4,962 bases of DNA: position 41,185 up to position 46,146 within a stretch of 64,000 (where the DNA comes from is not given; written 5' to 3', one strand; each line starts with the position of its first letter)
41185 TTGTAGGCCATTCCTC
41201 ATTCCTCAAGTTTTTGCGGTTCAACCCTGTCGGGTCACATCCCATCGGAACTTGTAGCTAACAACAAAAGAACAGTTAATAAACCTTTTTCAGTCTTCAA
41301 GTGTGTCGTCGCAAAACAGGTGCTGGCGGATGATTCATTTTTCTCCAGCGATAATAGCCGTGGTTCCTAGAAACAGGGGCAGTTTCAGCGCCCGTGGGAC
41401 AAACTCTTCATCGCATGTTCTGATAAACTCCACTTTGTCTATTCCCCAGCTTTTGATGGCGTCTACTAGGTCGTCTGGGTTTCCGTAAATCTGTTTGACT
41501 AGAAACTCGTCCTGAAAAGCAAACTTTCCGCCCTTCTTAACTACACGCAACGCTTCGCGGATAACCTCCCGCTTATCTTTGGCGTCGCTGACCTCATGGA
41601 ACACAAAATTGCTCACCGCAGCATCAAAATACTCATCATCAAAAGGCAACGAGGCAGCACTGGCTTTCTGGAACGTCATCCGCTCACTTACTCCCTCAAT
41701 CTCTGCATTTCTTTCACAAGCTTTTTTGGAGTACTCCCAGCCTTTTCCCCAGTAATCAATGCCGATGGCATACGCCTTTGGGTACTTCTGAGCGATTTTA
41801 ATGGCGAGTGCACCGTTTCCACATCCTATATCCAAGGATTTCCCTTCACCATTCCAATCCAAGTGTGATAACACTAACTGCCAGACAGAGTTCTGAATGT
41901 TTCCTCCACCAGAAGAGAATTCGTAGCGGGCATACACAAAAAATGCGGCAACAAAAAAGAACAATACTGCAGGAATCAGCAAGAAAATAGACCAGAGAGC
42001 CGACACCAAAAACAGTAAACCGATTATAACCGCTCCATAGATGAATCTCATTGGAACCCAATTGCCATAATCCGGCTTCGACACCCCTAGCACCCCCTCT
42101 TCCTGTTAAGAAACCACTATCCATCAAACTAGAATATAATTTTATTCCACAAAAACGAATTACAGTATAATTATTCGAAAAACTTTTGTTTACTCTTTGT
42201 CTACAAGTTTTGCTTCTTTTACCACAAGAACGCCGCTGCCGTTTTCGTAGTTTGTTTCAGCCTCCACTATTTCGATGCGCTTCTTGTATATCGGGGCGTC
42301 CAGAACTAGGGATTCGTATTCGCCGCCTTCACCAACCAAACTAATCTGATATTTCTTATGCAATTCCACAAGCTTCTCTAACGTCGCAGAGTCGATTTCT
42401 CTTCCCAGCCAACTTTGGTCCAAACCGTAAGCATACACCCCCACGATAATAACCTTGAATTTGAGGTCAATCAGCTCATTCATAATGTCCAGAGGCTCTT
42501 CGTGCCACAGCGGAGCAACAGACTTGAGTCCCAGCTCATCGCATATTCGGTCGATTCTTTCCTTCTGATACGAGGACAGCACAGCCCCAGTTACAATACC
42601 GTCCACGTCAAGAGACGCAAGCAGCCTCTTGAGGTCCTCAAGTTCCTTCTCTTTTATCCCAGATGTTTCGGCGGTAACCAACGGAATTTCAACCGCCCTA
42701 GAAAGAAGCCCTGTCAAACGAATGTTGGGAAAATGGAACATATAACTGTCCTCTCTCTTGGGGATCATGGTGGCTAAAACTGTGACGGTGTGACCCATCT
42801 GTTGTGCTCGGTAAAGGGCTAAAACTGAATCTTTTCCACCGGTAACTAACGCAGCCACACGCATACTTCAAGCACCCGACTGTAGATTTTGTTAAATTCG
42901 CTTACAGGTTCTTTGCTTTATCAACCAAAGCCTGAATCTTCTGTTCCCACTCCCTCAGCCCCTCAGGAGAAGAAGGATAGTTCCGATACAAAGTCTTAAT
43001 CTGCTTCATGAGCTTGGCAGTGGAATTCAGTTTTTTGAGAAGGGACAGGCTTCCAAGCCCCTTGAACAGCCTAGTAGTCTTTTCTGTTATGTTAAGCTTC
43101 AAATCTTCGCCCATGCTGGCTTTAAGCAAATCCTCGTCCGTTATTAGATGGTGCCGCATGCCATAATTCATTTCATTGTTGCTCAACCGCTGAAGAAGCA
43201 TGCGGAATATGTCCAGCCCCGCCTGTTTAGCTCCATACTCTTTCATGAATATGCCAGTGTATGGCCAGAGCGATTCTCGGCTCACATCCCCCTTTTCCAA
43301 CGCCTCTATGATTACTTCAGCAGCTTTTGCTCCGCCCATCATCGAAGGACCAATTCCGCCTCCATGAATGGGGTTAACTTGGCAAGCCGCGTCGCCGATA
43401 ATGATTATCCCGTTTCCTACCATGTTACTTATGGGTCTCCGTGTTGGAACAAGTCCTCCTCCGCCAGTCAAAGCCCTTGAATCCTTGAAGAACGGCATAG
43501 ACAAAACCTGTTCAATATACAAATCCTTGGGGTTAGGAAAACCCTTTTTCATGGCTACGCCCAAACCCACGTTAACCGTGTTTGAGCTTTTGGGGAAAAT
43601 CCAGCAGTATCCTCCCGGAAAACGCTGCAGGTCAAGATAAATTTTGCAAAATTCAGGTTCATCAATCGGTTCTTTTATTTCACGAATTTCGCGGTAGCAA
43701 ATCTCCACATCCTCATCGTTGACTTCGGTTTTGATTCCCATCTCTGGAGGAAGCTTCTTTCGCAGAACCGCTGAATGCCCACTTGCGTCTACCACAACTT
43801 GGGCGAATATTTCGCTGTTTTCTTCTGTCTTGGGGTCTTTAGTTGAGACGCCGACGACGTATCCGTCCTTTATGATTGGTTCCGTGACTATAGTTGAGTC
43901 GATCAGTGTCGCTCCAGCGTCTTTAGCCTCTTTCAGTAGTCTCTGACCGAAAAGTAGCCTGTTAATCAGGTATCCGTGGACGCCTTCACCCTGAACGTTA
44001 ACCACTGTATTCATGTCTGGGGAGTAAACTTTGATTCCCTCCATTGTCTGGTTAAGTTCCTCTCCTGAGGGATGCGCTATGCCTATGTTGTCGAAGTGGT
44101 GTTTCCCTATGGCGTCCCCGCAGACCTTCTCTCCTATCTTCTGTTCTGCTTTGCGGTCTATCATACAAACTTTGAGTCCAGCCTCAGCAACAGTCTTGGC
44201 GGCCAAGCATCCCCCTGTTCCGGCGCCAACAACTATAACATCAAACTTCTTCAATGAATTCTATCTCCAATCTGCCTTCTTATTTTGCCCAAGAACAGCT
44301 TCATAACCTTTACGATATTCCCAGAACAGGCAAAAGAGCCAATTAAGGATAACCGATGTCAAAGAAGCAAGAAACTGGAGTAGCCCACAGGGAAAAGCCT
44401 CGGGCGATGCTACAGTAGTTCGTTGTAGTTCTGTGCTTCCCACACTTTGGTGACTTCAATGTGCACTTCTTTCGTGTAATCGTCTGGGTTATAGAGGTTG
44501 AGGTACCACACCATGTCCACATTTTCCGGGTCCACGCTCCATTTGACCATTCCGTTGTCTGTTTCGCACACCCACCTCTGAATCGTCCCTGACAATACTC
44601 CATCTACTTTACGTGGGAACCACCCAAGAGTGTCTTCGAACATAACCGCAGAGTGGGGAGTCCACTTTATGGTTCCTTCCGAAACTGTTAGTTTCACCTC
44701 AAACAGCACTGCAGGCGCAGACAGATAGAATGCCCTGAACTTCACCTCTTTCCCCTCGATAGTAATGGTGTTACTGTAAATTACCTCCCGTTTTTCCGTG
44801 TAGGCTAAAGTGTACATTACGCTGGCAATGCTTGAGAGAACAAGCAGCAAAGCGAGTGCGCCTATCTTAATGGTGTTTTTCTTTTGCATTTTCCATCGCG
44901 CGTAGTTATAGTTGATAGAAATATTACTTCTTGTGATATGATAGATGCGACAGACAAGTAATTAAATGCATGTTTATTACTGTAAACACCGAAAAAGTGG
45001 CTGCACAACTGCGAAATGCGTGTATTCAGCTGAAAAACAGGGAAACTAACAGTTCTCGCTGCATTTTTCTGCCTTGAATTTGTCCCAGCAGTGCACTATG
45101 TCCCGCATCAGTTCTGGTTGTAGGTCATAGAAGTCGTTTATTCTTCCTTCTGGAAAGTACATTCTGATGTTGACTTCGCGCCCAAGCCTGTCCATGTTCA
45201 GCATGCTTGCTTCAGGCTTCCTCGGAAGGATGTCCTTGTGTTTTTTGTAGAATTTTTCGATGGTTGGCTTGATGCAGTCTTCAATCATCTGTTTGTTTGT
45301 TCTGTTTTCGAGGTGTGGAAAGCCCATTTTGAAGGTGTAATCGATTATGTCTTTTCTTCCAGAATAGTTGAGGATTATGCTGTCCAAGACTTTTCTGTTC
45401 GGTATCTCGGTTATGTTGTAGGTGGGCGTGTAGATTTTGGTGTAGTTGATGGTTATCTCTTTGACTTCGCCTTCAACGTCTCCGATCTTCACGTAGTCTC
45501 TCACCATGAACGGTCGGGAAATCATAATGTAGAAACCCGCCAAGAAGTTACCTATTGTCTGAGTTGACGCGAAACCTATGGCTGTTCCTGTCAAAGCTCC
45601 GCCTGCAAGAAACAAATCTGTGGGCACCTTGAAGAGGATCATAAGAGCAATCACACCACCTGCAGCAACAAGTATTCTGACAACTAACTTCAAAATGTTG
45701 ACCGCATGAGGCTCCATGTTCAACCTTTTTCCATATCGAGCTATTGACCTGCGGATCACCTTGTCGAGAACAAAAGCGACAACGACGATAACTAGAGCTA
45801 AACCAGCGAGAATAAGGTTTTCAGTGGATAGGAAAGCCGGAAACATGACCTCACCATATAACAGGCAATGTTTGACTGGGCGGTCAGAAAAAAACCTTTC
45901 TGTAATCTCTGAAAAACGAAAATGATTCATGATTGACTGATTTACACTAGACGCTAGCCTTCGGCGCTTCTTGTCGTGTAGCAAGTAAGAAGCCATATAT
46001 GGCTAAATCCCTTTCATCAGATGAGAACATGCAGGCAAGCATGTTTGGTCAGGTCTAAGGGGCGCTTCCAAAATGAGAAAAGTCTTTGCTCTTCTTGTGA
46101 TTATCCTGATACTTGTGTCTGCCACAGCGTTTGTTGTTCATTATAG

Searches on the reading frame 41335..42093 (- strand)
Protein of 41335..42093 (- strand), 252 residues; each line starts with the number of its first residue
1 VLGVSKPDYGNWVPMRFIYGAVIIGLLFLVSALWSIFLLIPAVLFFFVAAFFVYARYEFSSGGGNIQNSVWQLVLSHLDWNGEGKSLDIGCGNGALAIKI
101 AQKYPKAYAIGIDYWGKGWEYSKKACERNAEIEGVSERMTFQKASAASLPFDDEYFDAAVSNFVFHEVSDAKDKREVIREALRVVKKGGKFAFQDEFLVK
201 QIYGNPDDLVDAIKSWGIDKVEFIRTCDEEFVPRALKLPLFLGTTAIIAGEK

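Call 44: search_protein_families(library=pfam, proteins=[window:41335-42093:-], max_evalue=0.001)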
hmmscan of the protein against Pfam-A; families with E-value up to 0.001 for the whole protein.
window:41335-42093:- (252 aa): 10 families
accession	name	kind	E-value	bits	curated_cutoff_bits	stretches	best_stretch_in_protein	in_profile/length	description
PF08241.18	Methyltransf_11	-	2.4e-20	73.4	21.2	1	87-193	1-95/95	Methyltransferase domain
PF13649.12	Methyltransf_25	-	2.8e-18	66.8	27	1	87-189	2-97/97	Methyltransferase domain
PF13847.12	Methyltransf_31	-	3.3e-17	62.9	27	1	85-197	6-113/145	Methyltransferase domain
PF08242.18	Methyltransf_12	-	1.3e-11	45.6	30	1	87-191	1-98/98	Methyltransferase domain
PF01209.24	Ubie_methyltran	-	1e-10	41.9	20.1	1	70-192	34-150/233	ubiE/COQ5 methyltransferase family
PF05175.20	MTS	-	1.5e-10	41.4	23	1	72-192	21-137/170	Methyltransferase small domain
PF13489.12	Methyltransf_23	-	8.9e-10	39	27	1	83-195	23-118/164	Methyltransferase domain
PF02390.23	Methyltransf_4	-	6.7e-05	22.9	24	1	87-126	6-45/173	Putative methyltransferase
PF24675.1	NpmA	-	0.00028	20.7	60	1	86-128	27-70/214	16S rRNA (adenine(1408)-N(1))-methyltransferase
PF00891.24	Methyltransf_2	-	0.00078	19.3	22.3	0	58-190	38-161/210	O-methyltransferase domain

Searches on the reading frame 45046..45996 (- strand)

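Call 44: search_protein_families(library=pfam, proteins=[window:45046-45996:-], max_evalue=0.001)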
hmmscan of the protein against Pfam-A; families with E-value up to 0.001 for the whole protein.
window:45046-45996:- (316 aa): 1 family
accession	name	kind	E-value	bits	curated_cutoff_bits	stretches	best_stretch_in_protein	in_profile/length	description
PF00924.24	MS_channel_2nd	-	2.3e-17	63.3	20.2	1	147-212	2-67/68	Mechanosensitive ion channel, beta-domain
